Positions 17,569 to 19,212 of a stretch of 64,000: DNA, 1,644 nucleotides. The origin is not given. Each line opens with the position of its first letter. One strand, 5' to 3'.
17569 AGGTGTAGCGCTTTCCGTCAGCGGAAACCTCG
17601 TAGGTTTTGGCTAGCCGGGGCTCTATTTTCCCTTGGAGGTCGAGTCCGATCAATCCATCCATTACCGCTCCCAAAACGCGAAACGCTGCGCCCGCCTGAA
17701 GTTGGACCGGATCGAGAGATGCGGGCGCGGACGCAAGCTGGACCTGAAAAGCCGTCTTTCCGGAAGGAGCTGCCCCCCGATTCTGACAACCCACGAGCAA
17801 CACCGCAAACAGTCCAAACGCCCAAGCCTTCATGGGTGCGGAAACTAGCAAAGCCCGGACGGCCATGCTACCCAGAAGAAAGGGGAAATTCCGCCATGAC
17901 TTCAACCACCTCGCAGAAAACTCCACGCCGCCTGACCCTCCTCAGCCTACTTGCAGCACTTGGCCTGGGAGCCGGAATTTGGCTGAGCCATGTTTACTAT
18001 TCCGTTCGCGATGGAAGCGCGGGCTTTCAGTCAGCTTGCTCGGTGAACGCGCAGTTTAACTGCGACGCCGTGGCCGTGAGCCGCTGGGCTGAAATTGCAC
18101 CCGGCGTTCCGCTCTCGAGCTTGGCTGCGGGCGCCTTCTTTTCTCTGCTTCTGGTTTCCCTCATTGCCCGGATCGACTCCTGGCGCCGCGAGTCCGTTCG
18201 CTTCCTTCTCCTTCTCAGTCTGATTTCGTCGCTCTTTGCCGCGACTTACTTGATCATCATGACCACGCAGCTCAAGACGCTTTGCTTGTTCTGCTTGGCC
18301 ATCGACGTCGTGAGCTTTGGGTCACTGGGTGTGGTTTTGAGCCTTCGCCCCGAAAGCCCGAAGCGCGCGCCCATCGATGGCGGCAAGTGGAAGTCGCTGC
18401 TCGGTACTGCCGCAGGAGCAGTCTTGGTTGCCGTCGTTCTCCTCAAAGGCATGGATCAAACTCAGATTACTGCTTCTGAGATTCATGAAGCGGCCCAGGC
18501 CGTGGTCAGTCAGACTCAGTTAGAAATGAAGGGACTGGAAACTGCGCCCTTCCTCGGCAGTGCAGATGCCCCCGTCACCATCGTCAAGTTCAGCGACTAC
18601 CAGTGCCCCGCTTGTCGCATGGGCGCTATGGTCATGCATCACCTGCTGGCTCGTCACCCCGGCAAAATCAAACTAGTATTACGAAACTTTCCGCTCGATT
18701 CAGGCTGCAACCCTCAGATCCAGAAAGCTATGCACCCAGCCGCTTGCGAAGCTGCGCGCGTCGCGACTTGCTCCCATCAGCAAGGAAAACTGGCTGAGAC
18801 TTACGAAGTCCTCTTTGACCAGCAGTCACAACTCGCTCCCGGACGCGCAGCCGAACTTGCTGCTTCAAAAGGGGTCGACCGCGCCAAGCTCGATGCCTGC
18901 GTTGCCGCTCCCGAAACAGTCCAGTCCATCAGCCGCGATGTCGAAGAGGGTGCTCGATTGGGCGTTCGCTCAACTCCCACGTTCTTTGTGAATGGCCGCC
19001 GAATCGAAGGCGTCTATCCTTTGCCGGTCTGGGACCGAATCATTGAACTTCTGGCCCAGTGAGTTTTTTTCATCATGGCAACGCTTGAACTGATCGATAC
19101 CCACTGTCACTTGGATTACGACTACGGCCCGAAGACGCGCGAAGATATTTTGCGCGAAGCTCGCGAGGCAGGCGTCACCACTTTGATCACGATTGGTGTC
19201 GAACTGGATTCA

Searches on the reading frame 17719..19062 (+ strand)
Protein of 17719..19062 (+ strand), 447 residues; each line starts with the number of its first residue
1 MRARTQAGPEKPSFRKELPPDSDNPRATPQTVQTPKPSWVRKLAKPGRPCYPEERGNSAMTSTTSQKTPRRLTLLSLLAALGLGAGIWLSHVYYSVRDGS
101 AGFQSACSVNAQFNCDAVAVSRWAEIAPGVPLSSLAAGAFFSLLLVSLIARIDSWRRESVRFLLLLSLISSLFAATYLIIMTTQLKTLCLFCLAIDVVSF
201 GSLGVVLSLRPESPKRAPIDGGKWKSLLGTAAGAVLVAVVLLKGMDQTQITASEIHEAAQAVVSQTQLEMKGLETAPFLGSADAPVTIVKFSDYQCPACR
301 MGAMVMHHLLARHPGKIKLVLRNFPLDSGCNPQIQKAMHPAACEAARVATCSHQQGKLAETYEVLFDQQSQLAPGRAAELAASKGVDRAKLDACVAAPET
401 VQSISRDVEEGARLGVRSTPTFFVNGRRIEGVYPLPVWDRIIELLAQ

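Call 29: search_protein_families(library=pfam, proteins=[window:17719-19062:+], max_evalue=0.00001)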
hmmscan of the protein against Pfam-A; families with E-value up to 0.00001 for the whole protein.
window:17719-19062:+ (447 aa): 3 families
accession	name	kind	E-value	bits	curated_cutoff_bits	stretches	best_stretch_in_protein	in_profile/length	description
PF13462.12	Thioredoxin_4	-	2.8e-24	86.6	23.2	1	275-442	4-163/165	Thioredoxin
PF07884.19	VKOR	-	9.9e-18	65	27.5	1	75-205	3-132/134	Vitamin K epoxide reductase family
PF01323.26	DSBA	-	1.2e-17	64.7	25.6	1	287-435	1-183/191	DSBA-like thioredoxin domain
